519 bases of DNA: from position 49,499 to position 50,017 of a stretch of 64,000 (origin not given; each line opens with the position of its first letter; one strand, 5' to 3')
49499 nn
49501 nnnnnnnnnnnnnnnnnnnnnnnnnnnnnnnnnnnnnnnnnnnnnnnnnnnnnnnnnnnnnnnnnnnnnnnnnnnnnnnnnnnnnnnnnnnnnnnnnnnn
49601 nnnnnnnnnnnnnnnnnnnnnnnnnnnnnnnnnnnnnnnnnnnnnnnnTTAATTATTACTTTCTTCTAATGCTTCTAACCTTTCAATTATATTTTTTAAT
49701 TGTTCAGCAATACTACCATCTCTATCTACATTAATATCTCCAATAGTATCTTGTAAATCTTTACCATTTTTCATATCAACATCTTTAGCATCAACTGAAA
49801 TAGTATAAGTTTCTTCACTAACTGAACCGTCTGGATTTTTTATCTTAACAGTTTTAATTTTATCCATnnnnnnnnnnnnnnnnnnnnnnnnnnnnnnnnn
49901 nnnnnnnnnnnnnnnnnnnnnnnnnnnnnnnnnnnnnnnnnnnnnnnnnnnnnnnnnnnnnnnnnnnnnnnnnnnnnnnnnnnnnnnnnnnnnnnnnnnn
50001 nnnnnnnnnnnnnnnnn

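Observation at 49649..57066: Modular receptor-binding proteins share a ~25-aa N-terminal anchor: M-(A)D-K/L-hydrophobic-K-x-V/I-K-I/L-K/E-N-K/P-DG-S/T...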

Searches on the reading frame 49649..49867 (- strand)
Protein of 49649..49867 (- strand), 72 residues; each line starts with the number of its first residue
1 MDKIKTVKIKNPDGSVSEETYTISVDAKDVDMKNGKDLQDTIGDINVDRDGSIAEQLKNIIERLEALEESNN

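Call 4: search_protein_families(library=pfam, proteins=[window:49649-49867:-], max_evalue=0.1)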
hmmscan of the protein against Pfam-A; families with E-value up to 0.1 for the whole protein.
window:49649-49867:- (72 aa): 2 families
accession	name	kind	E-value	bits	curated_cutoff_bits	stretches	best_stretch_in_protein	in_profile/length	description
PF19079.5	CFSR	-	0.058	14.1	27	0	5-30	19-41/49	Collagen-flanked surface repeat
PF10073.14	GapR_DNA-bd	-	0.071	13.2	22.6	0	54-70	2-18/72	GapR-like, DNA-binding domain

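Call 5: search_protein_families(library=pfam, proteins=[window:49652-49867:-], max_evalue=10)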
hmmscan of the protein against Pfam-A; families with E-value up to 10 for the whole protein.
seq(72 aa): 3 families
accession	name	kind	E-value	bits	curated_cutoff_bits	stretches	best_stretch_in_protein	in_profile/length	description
PF19079.5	CFSR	-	0.058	14.1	27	1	5-30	19-41/49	Collagen-flanked surface repeat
PF10073.14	GapR_DNA-bd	-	0.071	13.2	22.6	1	54-70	2-18/72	GapR-like, DNA-binding domain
PF11211.13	DUF2997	-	0.13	12.6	24.1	1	11-20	6-15/47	Protein of unknown function (DUF2997)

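Call 6: search_protein_families(library=phrogs, proteins=[window:49649-49867:-], max_evalue=0.01)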
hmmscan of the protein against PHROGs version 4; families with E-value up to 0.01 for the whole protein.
window:49649-49867:- (72 aa): 1 family
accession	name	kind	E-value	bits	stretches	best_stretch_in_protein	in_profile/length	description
phrog_32868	-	unknown function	0.0072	17.6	1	11-49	19-57/98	-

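Call 14: search_dna_similar(query=window:49652-49867:-, collection=phages, mode=protein, max_evalue=1, max_rows=30)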
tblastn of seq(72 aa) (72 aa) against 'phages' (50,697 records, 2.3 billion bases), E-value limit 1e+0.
No match.

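Call 15: find_homologous_proteins(query=window:49652-49867:-, max_evalue=0.01)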
Query seq(72 aa) (72 aa): 68 proteins with E <= 0.01 among 70 candidates.
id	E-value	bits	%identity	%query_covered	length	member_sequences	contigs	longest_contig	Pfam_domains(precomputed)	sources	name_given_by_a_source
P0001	1.2e-36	141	100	100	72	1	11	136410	-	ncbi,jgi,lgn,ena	-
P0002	6.1e-36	138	97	100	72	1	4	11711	-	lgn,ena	-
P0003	8.6e-36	138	97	100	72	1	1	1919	-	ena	-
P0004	1.1e-35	138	99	100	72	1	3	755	-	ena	-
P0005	1.5e-35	137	97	100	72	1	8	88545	-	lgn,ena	-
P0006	1.7e-35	137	97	100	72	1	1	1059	-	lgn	-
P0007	2.6e-35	136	96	100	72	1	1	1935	-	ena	-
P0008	2.7e-35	136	96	100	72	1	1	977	-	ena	-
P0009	2.7e-35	136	96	100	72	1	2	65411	-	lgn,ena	-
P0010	2.9e-35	136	96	100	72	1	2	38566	-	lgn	-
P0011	3.3e-35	136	96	100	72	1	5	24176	-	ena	-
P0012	3.7e-35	136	96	100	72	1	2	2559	-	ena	-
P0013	4.1e-35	136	97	100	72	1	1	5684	-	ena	-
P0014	4.9e-35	136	97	100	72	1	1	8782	-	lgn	-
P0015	5.5e-35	135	97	100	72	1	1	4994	-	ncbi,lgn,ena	-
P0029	4.5e-32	126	86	100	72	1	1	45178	-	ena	-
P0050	3.0e-26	108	76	100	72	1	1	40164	-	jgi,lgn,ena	-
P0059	1.2e-19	87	72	89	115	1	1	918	PF22337.2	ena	-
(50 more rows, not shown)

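Call 18: find_encoding_contigs(protein=P0001, flank=10000, max_places=6)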
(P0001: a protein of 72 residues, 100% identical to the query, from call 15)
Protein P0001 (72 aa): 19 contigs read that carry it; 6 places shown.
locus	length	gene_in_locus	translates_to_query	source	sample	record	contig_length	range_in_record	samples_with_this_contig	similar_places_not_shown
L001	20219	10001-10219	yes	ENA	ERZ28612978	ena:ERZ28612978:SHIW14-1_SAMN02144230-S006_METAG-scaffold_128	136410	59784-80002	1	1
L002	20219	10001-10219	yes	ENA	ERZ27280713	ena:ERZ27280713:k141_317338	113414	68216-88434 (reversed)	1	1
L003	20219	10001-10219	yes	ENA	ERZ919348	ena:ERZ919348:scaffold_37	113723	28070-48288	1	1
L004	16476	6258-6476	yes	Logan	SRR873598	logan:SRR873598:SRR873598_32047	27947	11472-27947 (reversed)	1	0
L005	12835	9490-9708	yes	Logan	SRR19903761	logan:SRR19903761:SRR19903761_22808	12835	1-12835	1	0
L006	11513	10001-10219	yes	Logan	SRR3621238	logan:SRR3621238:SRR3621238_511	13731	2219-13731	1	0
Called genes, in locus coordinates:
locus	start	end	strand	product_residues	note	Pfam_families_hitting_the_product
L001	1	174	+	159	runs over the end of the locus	-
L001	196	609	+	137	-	-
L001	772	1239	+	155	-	-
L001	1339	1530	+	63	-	-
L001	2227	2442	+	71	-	-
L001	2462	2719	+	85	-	-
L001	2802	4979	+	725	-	PF00246:Peptidase_M14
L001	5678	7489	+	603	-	PF12708:Pect-lyase_RHGA_epim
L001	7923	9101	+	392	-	PF05257:CHAP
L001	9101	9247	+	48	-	-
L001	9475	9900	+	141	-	-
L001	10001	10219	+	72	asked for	-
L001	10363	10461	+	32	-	-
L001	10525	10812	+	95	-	-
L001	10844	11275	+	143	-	-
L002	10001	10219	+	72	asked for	-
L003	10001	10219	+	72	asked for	-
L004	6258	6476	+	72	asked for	-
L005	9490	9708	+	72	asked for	-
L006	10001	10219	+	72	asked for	-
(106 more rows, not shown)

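Call 23: find_homologous_proteins(query=A2, max_evalue=0.001)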
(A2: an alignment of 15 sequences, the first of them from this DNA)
Query A2 (15 sequences) (72 aa, profile of the alignment): 199 proteins with E <= 0.001 among 777 candidates; the best 120 are listed.
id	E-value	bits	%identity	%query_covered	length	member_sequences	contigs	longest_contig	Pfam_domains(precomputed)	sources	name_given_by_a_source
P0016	4.6e-30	121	96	100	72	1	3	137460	-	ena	-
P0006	5.0e-30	121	97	100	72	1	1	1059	-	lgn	-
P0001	5.3e-30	121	100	100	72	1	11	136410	-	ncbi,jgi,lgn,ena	-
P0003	8.7e-30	120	97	100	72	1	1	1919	-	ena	-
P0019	9.0e-30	120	94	100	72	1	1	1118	-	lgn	-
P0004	1.0e-29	120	99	100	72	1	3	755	-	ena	-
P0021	1.3e-29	120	93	100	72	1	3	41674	-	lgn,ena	-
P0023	1.3e-29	120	92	100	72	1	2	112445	-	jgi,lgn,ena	-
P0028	1.8e-29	119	86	100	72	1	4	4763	-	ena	-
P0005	2.0e-29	119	97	100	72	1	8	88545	-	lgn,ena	-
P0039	3.2e-29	119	85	99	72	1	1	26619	-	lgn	-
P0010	3.2e-29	119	96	100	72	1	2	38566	-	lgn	-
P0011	3.4e-29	118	96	100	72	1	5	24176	-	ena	-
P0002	3.6e-29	118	97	100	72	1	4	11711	-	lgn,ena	-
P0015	4.8e-29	118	97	100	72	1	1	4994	-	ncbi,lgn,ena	-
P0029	1.4e-28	117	86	100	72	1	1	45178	-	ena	-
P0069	1.6e-27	113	60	94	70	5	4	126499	-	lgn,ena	-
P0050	8.6e-27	111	76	100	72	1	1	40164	-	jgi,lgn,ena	-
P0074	5.3e-25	105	82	83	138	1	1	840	PF22337.2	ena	-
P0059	1.3e-24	104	72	89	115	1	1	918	PF22337.2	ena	-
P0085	4.8e-23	99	65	94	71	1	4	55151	-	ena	-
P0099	9.8e-21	91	43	94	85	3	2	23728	-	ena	-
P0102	4.1e-20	89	69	94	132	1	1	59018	PF27114.1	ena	-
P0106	1.1e-19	88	42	82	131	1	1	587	-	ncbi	-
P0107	1.0e-18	85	46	94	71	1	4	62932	-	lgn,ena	-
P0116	4.8e-17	80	38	54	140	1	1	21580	PF27114.1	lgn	-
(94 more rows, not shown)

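Call 25: search_protein_families(library=pfam, proteins=[P0102, P0116, P0074, P0059, P0106], max_evalue=0.01)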
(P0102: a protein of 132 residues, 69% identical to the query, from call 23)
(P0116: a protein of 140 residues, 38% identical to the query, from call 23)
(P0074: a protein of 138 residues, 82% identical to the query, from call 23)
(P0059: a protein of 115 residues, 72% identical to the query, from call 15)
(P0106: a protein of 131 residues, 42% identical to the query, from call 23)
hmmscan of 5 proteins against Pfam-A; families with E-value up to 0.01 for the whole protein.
P0102 (132 aa): 0 families

P0116 (140 aa): 1 family
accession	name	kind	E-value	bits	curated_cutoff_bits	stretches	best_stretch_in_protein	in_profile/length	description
PF12708.12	Pect-lyase_RHGA_epim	-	0.00081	19.7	27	1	114-136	2-24/213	Rhamnogalacturonase A/epimerase, pectate lyase-like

P0074 (138 aa): 1 family
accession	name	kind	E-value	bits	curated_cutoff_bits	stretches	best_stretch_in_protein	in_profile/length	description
PF22337.1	Phage_fiber_rpt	-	7.4e-10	38.8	27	1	70-98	1-29/34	Phage tail fiber repeats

P0059 (115 aa): 1 family
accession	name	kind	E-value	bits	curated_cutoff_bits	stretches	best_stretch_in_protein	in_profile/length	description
PF22337.1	Phage_fiber_rpt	-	1.9e-11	43.9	27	1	66-94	1-29/34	Phage tail fiber repeats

P0106 (131 aa): 1 family
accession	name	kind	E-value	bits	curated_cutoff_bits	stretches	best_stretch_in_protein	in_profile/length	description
PF00753.33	Lactamase_B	-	3.9e-05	24.1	22.7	1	88-131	7-51/196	Metallo-beta-lactamase superfamily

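Call 26: search_solved_structures(query=A2, max_evalue=10, show_alignments=3)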
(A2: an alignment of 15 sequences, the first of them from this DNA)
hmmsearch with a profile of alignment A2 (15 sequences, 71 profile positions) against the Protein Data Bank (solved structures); distinct sequences matched with E-value up to 10: 8.
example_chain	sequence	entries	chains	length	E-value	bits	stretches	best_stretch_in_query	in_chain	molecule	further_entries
9qsb_A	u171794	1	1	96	0.095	16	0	33-66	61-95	Asr1131 protein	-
3jb4_A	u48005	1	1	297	0.29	14.5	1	25-60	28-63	VP1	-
7kae_A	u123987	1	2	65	0.53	13.7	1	35-64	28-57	Regulatory protein rop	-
2w7a_A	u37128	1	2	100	0.61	13.5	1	30-65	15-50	LINE-1 ORF1P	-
3k79_A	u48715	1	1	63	1.2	12.5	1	36-64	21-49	Regulatory protein rop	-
1plc_A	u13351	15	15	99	1.3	12.4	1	18-40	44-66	PLASTOCYANIN | Plastocyanin A | Plastocyanin A, chloroplastic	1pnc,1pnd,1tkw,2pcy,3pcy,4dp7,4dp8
1jxg_A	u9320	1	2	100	1.4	12.4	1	18-40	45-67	PLASTOCYANIN A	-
2ldy_A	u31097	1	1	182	1.6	12.1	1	30-65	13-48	ORF1 codes for a 40 kDa product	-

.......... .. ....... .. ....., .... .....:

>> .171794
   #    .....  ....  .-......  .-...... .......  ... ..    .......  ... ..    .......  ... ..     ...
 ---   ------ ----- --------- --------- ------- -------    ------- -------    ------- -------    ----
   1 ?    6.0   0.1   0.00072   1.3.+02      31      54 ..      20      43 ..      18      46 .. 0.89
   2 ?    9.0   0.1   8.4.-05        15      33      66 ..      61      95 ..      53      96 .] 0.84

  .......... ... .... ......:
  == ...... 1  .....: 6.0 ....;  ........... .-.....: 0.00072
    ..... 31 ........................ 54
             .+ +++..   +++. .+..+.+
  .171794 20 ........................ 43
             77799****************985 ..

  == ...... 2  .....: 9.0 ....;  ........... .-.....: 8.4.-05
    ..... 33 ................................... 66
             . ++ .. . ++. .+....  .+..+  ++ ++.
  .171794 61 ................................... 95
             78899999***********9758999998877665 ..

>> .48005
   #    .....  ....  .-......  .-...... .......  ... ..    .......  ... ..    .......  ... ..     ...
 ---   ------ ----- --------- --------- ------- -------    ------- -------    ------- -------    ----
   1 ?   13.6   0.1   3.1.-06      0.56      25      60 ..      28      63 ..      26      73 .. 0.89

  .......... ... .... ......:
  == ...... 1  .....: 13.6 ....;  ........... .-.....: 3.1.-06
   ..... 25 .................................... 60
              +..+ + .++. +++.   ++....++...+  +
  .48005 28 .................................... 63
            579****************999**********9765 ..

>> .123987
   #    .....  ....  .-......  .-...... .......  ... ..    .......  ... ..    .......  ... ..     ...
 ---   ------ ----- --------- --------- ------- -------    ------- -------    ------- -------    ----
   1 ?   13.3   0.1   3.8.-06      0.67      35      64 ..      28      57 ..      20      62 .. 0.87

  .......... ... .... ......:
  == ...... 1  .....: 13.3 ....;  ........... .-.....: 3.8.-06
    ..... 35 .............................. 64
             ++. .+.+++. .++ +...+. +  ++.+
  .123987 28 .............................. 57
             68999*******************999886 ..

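Call 28: find_related_loci(query=A2, collection=viral_contigs, flank=10000)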
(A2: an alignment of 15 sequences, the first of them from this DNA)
Query A2 (72 aa) in viral_contigs; peptide patterns used: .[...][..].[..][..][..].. (x = any residue, [..] = any of these).
563 stretches matched a pattern; 2 encode a relative of the query (tblastn E <= 1e-3); 2 distinct loci.
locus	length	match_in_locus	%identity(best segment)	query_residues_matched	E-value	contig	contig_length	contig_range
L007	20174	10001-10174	84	1-58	3e-30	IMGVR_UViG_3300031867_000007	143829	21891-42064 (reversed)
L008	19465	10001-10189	65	1-63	2e-16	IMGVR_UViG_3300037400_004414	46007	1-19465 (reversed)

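Call 31: find_encoding_contigs(protein=P0069, flank=10000, max_places=3)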
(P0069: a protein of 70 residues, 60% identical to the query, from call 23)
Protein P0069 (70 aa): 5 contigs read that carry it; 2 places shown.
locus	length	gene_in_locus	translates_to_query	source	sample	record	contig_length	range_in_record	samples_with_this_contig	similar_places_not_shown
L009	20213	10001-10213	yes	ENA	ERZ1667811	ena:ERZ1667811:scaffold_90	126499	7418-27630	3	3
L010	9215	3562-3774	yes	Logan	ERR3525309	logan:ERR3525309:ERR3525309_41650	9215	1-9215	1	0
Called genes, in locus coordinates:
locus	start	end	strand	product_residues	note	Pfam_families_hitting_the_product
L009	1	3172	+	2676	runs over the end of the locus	PF10145:PhageMin_Tail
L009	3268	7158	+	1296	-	-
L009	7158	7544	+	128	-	-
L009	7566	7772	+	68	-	-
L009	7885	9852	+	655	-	PF00753:Lactamase_B (weak), PF23023:Anti-Pycsar_Apyc1 (weak)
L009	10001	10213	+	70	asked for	-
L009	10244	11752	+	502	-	-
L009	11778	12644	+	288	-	PF01183:Glyco_hydro_25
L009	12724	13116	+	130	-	PF05105:Phage_holin_4_1 (weak)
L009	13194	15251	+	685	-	-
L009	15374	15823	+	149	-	-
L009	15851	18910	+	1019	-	-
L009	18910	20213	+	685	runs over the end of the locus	-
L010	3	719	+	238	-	?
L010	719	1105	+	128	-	-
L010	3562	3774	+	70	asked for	-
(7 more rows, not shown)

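Call 32: find_encoding_contigs(protein=P0107, flank=10000, max_places=3)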
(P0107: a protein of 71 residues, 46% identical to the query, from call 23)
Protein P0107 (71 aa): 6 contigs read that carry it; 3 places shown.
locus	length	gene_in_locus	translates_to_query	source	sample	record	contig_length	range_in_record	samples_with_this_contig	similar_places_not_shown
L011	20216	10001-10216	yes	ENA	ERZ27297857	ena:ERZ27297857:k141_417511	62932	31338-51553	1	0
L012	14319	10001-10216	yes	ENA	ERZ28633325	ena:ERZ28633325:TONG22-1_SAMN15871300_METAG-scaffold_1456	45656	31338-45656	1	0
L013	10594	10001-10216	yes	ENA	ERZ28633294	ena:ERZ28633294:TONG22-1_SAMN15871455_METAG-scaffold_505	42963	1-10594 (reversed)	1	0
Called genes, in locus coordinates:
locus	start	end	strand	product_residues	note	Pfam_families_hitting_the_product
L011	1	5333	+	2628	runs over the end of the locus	PF10145:PhageMin_Tail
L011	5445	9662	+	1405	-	-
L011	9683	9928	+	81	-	-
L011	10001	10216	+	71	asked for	-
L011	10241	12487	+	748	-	-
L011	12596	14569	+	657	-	PF12708:Pect-lyase_RHGA_epim (faint), PF22337:Phage_fiber_rpt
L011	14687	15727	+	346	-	PF01510:Amidase_2, PF08239:SH3_3 (faint), PF08230:CW_7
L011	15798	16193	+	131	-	PF05105:Phage_holin_4_1 (weak)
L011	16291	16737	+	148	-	-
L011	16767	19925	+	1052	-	-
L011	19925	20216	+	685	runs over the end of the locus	-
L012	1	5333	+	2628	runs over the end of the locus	PF10145:PhageMin_Tail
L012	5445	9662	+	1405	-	-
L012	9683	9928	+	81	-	-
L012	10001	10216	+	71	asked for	-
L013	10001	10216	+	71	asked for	-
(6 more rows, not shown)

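Call 33: find_encoding_contigs(protein=P0102, flank=10000, max_places=2)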
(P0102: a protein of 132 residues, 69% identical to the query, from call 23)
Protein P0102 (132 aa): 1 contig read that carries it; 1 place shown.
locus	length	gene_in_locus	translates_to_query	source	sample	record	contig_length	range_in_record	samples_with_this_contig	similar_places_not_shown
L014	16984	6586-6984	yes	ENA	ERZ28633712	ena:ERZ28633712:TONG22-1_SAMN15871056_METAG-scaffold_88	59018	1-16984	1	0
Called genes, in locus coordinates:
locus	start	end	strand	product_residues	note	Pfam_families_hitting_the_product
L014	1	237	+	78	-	?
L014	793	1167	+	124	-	-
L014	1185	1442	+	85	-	-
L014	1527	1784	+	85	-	-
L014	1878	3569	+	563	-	PF00246:Peptidase_M14, PF10994:DUF2817, PF24827:AstE_AspA_cat (weak)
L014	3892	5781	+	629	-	PF13229:Beta_helix (weak)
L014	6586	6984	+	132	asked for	PF27114:Phage_tail_beta (faint)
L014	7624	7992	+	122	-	-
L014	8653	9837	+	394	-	PF05257:CHAP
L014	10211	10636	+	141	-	PF05105:Phage_holin_4_1 (weak)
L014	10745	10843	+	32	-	-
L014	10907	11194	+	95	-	-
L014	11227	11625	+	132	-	-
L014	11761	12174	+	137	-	-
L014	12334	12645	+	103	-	-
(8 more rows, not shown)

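Call 45: predict_structure(alignment_id=A4)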
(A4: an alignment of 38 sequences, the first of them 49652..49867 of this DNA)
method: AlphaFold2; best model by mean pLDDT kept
length: 72 residues; sequences in the alignment: 38
mean_pLDDT: 78.1   pTM: 0.37
mean pLDDT of the five models: 78.1, 75.6, 74.0, 71.2, 70.8
residues with pLDDT >= 90: 6; 70-90: 58; 50-70: 6; < 50: 2
segments of 3 or more residues with pLDDT < 50: none
pLDDT, mean of each block of 10 residues (from residue 1): 67 85 76 80 73 81 88 60
secondary structure, 60 per line:
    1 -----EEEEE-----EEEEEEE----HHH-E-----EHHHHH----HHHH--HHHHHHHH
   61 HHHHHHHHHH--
elements in order: E6-10 E16-22 H38-42 H47-50 H53-70

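Call 47: fold_search(model_id=the predicted structure, library=pdb)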
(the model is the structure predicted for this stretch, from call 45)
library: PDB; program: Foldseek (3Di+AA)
matches with E <= 10: 70; with E <= 0.001: 0
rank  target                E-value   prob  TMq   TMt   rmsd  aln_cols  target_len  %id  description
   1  9j1l_2                1.8e+00  0.10  0.28  0.12  11.9        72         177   19  Side fiber of monocin (released 2025-01-08)
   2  6eup_A                2.8e+00  0.09  0.27  0.14   9.7        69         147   16  Crystal structure of Neisseria meningitidis NadA variant 3 double mutant A33I-I38L (released 2018-10-10)
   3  6eun_B                3.4e+00  0.08  0.27  0.15  10.1        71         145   21  Crystal structure of Neisseria meningitidis vaccine antigen NadA variant 3 (released 2018-10-10)
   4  6eun_A                3.4e+00  0.08  0.27  0.15  10.1        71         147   21  Crystal structure of Neisseria meningitidis vaccine antigen NadA variant 3 (released 2018-10-10)
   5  4v8p_AL               3.6e+00  0.06  0.27  0.19  13.2        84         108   12  T.thermophila 60S ribosomal subunit in complex with initiation factor 6. (released 2014-07-09)
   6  8esr_g                3.6e+00  0.06  0.26  0.20  12.7        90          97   17  Ytm1 associated nascent 60S ribosome (-fkbp39) State 2 (released 2022-11-30)
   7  4adx_4                4.2e+00  0.09  0.20  0.17   2.2        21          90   24  The Cryo-EM Structure of the Archaeal 50S Ribosomal Subunit in Complex with Initiation Factor 6 (released 2012-02-08)
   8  6byh_D                4.2e+00  0.06  0.24  0.21   9.1        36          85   19  Ubiquitin Variant (UbV.Fl11.1) bound to a human Skp1-Fbl11 fragment complex. (released 2018-07-18)
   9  8a3d_a                4.2e+00  0.06  0.27  0.19  12.5        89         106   13  Human mature large subunit of the ribosome with eIF6 and homoharringtonine bound (released 2023-03-08)
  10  8i9t_CC               4.2e+00  0.03  0.19  0.07  13.5        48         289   21  Cryo-EM structure of a Chaetomium thermophilum pre-60S ribosomal subunit - State Dbp10-1 (released 2023-05-17)
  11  9axt_BP               4.5e+00  0.28  0.28  0.06   1.5        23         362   43  Non-translating S. pombe ribosome (released 2024-10-16)
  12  1ef0_A                4.8e+00  0.11  0.24  0.05   2.5        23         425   26  CRYSTAL STRUCTURE OF PI-SCEI MINIPRECURSOR (released 2000-06-07)
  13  6byh_H                4.8e+00  0.06  0.24  0.21   9.0        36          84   19  Ubiquitin Variant (UbV.Fl11.1) bound to a human Skp1-Fbl11 fragment complex. (released 2018-07-18)
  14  6zm5_V                4.8e+00  0.04  0.25  0.11  13.2        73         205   10  Human mitochondrial ribosome in complex with OXA1L, mRNA, A/A tRNA, P/P tRNA and nascent polypeptide (released 2021-01-13)
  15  6byh_C                5.5e+00  0.05  0.23  0.21   9.0        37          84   24  Ubiquitin Variant (UbV.Fl11.1) bound to a human Skp1-Fbl11 fragment complex. (released 2018-07-18)
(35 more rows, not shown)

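Call 53: find_related_loci(query=A2, collection=genome_contigs, flank=8000)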
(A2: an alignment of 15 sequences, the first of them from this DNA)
Query A2 (72 aa) in genome_contigs; peptide patterns used: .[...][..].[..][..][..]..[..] (x = any residue, [..] = any of these).
391 stretches matched a pattern; 1 encode a relative of the query (tblastn E <= 1e-3); 1 distinct loci.
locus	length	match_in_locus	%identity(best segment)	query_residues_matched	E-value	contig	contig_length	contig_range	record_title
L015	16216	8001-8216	51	1-72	1e-21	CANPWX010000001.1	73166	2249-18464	MAG: uncultured Bacilli bacterium isolate Lapin-004__bin21 genome assembly, contig: Lapin-004__NODE_360_length_73166_cov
